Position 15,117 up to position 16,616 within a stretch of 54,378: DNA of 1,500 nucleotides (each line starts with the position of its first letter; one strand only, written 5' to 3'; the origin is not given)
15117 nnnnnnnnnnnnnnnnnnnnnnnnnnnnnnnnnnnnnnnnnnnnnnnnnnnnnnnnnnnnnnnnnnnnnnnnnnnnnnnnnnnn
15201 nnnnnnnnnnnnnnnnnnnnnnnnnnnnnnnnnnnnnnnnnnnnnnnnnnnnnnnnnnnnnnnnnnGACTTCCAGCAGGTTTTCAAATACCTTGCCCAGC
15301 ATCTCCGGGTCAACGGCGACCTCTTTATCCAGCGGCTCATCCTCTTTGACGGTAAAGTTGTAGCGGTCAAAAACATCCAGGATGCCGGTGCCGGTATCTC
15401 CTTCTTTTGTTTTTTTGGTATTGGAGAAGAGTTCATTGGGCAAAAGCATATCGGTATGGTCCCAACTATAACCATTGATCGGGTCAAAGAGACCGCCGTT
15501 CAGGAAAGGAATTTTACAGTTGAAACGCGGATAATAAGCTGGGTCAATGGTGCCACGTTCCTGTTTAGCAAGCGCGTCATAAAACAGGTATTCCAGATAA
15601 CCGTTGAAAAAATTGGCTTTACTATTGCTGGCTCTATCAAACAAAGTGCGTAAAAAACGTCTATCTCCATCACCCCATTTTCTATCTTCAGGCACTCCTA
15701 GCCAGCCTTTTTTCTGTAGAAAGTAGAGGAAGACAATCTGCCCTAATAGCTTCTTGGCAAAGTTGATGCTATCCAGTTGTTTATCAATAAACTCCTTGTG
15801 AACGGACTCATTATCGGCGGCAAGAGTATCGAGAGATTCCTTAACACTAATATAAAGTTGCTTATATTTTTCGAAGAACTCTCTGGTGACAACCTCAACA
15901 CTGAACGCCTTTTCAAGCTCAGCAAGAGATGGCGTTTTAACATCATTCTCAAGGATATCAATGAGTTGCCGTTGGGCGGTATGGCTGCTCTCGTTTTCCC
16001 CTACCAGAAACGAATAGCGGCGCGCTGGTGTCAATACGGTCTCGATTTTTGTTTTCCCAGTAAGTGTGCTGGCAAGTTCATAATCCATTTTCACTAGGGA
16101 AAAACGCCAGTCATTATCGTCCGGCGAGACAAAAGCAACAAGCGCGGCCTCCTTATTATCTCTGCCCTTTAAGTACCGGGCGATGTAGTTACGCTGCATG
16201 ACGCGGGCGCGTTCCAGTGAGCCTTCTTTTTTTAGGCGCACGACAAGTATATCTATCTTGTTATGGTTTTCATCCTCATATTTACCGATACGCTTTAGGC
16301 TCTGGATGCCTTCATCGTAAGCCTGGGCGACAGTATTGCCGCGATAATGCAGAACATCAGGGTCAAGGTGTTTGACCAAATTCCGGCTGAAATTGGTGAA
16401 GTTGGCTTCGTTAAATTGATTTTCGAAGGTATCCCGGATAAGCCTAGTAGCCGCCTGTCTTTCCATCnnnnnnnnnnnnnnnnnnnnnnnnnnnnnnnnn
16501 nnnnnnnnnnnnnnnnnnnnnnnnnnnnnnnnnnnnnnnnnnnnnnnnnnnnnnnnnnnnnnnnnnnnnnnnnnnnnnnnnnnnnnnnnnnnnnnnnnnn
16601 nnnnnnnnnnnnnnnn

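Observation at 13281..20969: Candidate multi-gene defence operon on the island: RHH/coiled-coil protein, tiny acidic ORF, FCS-zinc protein, PLD-SNF2 nuclease-helicase and PglX/Eco57I-like methyltransferase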

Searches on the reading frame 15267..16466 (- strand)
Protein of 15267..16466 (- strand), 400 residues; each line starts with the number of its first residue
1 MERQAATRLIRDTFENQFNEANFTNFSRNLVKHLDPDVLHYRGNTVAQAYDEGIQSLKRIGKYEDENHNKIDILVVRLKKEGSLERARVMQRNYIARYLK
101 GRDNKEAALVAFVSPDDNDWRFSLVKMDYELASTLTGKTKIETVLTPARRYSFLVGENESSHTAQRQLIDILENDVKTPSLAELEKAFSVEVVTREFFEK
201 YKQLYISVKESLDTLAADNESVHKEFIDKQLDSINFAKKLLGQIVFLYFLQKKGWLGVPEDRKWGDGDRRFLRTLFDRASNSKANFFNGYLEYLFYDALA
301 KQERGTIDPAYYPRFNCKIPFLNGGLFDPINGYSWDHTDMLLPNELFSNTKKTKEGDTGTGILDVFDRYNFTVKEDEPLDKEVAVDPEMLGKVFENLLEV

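Call 56: predict_structure(alignment_id=A2)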
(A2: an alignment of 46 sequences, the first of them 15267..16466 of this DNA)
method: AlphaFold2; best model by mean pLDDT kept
length: 400 residues; sequences in the alignment: 46
mean_pLDDT: 70.8   pTM: 0.65
mean pLDDT of the five models: 70.8, 68.3, 65.9, 64.9, 64.0
residues with pLDDT >= 90: 34; 70-90: 207; 50-70: 91; < 50: 68
segments of 3 or more residues with pLDDT < 50: 38-43, 83-85, 130-134, 137-150, 316-318, 320-323, 370-400
pLDDT, mean of each block of 10 residues (from residue 1): 89 88 92 66 62 83 89 86 55 75 76 81 71 42 39 58 74 84 78 65 85 87 81 82 77 72 72 88 88 72 55 51 57 64 88 74 74 34 33 43
secondary structure, 60 per line:
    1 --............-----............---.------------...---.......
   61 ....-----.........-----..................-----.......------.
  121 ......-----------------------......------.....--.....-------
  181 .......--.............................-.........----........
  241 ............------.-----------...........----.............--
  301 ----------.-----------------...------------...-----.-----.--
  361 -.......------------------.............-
elements in order: H3-14 H20-31 E54-64 E70-78 H84-101 E107-113 E120-126 E150-155 H162-166 H169-173 H181-187 H190-218 H220-228 H233-252 H271-281 H286-298 H362-368 H387-399

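Call 62: fold_search(model_id=the predicted structure, library=pdb)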
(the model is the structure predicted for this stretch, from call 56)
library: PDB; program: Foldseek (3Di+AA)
matches with E <= 10: 559; with E <= 0.001: 0
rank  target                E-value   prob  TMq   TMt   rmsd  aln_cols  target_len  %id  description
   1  8hp0_A                3.9e-02  0.47  0.14  0.18  15.2       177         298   13  Crystal structure of meso-diaminopimelate dehydrogenase from Prevotella timonensis (released 2023-12-13)
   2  8ioo_A                4.8e-02  0.54  0.13  0.16  10.2       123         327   19  Crystal structure of Deinococcus radiodurans RecJ-like protein in complex with Mg2+ (released 2024-03-20)
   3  5o1u_A                1.5e-01  0.51  0.15  0.18   9.5       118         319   14  Structure of wildtype T.maritima PDE (TM1595) with AMP and Mn2+ (released 2017-10-25)
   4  2qb6_A                1.8e-01  0.54  0.13  0.14   5.1        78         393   13  Saccharomyces cerevisiae cytosolic exopolyphosphatase, sulfate complex (released 2007-12-11)
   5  3bio_A                1.8e-01  0.21  0.12  0.16  15.7       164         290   12  Crystal structure of oxidoreductase (Gfo/Idh/MocA family member) from Porphyromonas gingivalis W83 (released 2007-12-25)
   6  1wpp_A                2.0e-01  0.41  0.13  0.16  14.3       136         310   11  Structure of Streptococcus gordonii inorganic pyrophosphatase (released 2004-11-23)
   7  3bio_B                2.0e-01  0.23  0.13  0.17  16.3       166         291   14  Crystal structure of oxidoreductase (Gfo/Idh/MocA family member) from Porphyromonas gingivalis W83 (released 2007-12-25)
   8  1px5_B                2.2e-01  0.05  0.11  0.12  19.6       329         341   12  Crystal structure of the 2'-specific and double-stranded RNA-activated interferon-induced antiviral protein 2'-5'-olig (released 2003-11-25)
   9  8i78_A                2.3e-01  0.41  0.14  0.18  14.5       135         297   13  Meso-Diaminopimelate dehydrogenase (released 2024-02-07)
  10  9cr1_C                2.3e-01  0.33  0.11  0.16   9.5        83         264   18  Crystal structure of histidine racemase (HisR) of Fusobacterium nucleatum (C67S) (released 2025-03-05)
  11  9jdi_C                2.3e-01  0.20  0.12  0.24  17.7       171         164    9  Crystal structure of the type VI secretion system effector-immunity complex BtpeA CTD-BtpiA from Bacteroides fragilis. (released 2025-09-03)
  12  2dqm                  2.7e-01  0.04  0.10  0.06  21.6       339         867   11  Crystal Structure of Aminopeptidase N complexed with bestatin (released 2006-08-01)
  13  9cr6_C                3.0e-01  0.33  0.12  0.17  14.3        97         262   13  Crystal structure of histidine racemase (HisR) of Fusobacterium nucleatum (C209S) (released 2025-03-05)
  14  6l4l                  3.1e-01  0.15  0.12  0.17  15.5       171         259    5  Crystal structure of S. aureus CntK in inactive state (released 2020-10-21)
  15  4v1a_a                3.3e-01  0.09  0.10  0.11  20.7       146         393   12  Structure of the large subunit of the mammalian mitoribosome, part 2 of 2 (released 2014-10-08)
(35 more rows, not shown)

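Call 98: search_solved_structures(query=A2, max_evalue=0.01)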
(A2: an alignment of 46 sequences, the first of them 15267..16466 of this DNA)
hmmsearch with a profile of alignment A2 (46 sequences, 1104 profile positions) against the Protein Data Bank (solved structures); distinct sequences matched with E-value up to 0.01: 17.
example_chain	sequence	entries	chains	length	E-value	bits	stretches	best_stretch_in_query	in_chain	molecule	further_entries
7lni_A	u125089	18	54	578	2.3e-48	168.3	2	689-1086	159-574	Site-specific DNA-methyltransferase (adenine-specific)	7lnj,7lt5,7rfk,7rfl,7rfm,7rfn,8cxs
8cxz_A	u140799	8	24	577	2.3e-48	168.3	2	689-1086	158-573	Site-specific DNA-methyltransferase (adenine-specific)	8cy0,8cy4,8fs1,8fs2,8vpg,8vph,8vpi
7qw5_A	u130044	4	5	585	9.3e-32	113.3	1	689-1091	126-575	Modification methylase BseCI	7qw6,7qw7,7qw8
8c45_A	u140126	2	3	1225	9.7e-18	66.9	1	689-1099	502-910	site-specific DNA-methyltransferase (adenine-specific)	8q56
9ewz_C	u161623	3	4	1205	1.5e-14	56.3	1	689-1040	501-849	Adenine-specific methyltransferase BrxX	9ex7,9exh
8zek_A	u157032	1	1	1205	1.6e-14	56.3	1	689-1040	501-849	site-specific DNA-methyltransferase (adenine-specific)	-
1g38_A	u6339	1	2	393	2.3e-09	39.2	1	688-801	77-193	MODIFICATION METHYLASE TAQI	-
1aqi_A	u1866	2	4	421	2.4e-09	39.1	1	688-801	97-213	ADENINE-N6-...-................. TAQI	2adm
2ibs_A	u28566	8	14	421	2.6e-09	39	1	688-801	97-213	Modification methylase TaqI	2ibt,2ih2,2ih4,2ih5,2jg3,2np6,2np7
1aqj_A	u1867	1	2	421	2.6e-09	39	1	688-801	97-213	ADENINE-N6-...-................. TAQI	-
7vru_A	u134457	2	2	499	1.9e-07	32.8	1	685-839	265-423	Site-specific DNA-methyltransferase (adenine-specific)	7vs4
7bst_D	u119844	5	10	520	7.3e-07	30.9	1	683-885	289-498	Type I restriction enzyme EcoR124II M protein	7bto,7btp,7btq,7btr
3lkd_A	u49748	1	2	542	8.4e-07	30.7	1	688-868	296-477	Type I restriction-modification system methyltransferase subunit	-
2okc_A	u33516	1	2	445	7.5e-06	27.6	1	691-817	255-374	Type I restriction enzyme StySJI M protein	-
7lo5_A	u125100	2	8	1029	1.5e-05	26.6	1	692-780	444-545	Site-specific DNA-methyltransferase (adenine-specific)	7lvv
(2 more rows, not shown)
